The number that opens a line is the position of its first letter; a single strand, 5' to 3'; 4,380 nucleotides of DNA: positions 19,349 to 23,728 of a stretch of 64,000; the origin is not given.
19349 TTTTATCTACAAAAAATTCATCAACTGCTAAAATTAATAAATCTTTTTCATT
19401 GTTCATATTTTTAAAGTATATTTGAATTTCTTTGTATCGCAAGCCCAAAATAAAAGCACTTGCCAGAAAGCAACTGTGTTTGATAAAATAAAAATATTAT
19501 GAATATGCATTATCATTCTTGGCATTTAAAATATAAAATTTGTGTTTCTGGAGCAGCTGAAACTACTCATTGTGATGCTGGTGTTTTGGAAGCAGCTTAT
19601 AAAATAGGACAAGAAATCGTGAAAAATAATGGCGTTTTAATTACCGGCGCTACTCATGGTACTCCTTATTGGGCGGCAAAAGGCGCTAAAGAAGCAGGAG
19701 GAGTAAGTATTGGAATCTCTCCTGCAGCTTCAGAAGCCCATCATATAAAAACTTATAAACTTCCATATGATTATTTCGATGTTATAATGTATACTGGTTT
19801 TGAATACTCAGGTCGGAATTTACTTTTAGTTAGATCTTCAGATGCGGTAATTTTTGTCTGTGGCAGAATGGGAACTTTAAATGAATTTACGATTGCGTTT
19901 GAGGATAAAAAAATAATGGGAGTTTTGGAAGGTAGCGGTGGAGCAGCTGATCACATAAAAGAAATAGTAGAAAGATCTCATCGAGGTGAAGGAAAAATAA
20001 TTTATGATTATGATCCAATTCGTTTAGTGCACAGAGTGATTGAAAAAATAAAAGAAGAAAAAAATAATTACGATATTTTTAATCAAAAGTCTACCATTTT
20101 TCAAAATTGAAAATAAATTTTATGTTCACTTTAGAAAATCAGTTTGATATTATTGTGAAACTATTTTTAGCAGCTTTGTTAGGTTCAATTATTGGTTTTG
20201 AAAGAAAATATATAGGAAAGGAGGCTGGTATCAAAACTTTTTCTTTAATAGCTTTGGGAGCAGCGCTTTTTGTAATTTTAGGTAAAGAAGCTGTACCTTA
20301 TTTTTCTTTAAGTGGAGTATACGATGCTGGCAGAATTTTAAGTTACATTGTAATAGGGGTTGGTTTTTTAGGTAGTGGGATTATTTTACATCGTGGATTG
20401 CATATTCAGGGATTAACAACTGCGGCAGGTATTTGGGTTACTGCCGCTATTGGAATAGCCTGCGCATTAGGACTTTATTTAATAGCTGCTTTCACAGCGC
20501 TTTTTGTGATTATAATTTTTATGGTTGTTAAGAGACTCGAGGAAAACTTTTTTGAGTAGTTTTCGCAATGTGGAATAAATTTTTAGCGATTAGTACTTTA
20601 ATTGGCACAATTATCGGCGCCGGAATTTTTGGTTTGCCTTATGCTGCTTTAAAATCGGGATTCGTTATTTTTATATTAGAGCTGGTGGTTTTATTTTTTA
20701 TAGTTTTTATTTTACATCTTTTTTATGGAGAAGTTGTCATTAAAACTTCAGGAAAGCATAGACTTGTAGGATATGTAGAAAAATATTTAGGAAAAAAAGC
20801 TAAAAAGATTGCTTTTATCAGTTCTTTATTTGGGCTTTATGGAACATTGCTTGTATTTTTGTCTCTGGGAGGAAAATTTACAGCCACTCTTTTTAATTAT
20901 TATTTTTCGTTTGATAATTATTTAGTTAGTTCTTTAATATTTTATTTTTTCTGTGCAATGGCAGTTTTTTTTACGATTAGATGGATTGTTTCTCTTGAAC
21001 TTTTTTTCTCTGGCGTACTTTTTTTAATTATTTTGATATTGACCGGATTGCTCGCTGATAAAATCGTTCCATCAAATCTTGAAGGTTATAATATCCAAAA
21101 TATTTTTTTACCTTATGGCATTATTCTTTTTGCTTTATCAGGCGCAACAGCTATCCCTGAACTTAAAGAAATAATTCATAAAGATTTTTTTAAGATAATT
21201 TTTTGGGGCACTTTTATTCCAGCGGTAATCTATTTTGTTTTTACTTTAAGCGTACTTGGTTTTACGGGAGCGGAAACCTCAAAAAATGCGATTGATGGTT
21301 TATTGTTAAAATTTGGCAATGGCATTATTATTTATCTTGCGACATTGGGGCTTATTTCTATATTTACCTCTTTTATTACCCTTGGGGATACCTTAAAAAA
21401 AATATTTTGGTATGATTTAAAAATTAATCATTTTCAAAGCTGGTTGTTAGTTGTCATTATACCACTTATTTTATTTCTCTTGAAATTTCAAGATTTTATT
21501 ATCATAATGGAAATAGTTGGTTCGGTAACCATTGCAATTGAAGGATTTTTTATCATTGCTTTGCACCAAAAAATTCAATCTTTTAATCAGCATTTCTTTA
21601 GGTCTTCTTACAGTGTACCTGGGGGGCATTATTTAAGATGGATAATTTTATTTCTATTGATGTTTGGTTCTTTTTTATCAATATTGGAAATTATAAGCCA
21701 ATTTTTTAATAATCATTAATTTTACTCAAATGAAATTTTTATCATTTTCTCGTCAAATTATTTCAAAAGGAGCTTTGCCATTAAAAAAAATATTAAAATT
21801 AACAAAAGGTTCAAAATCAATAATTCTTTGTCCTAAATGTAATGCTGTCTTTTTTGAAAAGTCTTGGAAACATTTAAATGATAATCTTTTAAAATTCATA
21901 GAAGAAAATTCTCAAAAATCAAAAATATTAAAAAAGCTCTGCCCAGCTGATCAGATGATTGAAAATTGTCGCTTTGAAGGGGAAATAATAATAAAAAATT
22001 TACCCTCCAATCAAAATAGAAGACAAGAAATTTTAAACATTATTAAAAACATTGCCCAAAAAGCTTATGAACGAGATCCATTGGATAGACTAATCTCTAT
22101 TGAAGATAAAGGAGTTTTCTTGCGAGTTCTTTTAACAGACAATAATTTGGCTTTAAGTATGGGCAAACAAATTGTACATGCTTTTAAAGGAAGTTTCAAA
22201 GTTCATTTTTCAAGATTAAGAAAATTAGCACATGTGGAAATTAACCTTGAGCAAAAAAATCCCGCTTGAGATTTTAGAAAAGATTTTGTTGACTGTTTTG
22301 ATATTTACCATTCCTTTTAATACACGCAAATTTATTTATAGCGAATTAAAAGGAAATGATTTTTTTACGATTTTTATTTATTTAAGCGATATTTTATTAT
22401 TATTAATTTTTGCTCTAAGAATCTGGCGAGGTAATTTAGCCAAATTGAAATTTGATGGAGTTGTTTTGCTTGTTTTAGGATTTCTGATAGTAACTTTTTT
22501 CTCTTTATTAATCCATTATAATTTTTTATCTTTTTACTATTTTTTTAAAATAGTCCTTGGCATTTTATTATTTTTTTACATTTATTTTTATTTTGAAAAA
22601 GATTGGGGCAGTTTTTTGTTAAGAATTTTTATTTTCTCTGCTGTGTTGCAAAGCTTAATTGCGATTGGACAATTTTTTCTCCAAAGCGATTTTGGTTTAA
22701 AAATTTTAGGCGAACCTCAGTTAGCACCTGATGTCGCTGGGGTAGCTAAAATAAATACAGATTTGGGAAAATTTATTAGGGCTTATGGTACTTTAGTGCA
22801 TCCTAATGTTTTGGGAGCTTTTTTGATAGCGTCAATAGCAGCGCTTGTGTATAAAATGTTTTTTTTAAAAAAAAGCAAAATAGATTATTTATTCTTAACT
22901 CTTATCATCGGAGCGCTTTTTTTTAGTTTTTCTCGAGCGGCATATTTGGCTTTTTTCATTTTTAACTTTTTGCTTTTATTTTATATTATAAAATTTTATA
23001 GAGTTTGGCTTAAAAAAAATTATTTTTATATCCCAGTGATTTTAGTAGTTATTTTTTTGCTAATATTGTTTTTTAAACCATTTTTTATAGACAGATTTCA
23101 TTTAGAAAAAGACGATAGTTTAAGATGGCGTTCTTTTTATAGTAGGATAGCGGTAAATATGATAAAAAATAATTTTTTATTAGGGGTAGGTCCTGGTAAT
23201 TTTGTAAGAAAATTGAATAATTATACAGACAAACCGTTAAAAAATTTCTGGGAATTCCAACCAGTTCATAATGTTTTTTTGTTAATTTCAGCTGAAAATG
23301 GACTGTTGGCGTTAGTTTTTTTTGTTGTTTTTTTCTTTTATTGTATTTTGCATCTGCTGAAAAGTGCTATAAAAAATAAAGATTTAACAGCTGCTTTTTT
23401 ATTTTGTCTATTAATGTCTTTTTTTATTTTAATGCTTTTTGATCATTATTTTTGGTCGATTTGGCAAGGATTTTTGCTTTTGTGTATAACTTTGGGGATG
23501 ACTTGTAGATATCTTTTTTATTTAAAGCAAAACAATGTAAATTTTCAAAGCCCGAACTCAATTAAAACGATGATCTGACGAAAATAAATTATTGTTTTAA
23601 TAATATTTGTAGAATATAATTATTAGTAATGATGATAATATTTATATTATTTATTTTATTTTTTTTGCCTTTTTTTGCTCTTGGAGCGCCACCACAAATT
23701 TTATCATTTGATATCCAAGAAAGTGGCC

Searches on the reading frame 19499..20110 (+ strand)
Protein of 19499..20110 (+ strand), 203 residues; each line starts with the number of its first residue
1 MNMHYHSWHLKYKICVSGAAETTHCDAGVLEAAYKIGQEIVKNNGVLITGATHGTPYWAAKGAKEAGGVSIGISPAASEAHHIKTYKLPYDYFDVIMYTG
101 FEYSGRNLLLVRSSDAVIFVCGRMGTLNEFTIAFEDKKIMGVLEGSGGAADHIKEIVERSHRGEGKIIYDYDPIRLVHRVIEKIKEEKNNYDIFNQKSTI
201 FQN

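Call 50: search_protein_families(library=pfam, proteins=[window:19499-20110:+], max_evalue=0.0001)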
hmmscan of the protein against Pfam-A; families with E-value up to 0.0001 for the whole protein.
window:19499-20110:+ (203 aa): 2 families
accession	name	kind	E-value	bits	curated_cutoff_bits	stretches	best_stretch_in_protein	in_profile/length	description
PF18306.6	LDcluster4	-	1.7e-36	125.5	26.3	1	11-173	1-147/151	SLOG cluster4 family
PF03641.19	Lysine_decarbox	-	5.7e-05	23.8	27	1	59-136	4-75/131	Possible lysine decarboxylase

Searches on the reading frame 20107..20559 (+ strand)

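Call 50: search_protein_families(library=pfam, proteins=[window:20107-20559:+], max_evalue=0.0001)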
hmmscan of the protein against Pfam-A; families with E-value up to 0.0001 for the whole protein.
window:20107-20559:+ (150 aa): 1 family
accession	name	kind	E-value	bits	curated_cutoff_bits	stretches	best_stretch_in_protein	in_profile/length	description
PF02308.21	MgtC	-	1.3e-34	119.5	31.4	1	19-146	1-120/121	MgtC family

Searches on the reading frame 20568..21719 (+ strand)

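Call 50: search_protein_families(library=pfam, proteins=[window:20568-21719:+], max_evalue=0.0001)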
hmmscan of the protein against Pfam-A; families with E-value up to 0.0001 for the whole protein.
window:20568-21719:+ (383 aa): 1 family
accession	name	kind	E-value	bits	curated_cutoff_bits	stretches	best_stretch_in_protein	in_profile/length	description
PF03222.19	Trp_Tyr_perm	-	5.7e-19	68.9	22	1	7-366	8-388/393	Tryptophan/tyrosine permease family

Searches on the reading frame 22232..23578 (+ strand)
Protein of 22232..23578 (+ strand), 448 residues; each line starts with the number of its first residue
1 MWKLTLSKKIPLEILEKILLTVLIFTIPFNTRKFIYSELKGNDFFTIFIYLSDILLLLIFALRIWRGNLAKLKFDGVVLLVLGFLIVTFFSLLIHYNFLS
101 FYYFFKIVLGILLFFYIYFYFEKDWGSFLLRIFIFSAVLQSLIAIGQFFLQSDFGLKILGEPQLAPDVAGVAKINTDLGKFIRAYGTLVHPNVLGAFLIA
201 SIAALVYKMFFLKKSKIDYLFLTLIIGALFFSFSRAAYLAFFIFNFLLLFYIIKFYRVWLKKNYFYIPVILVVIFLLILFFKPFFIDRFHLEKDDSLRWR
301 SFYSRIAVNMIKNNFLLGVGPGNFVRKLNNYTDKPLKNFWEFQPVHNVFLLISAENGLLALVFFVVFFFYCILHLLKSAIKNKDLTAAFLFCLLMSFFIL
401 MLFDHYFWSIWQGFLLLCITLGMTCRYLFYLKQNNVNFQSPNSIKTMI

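Call 50: search_protein_families(library=pfam, proteins=[window:22232-23578:+], max_evalue=0.0001)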
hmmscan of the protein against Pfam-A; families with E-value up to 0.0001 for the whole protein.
window:22232-23578:+ (448 aa): 1 family
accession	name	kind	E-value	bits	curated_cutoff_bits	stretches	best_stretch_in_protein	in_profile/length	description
PF04932.20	Wzy_C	-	3.7e-18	66.2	31.7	1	221-365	2-149/149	O-Antigen ligase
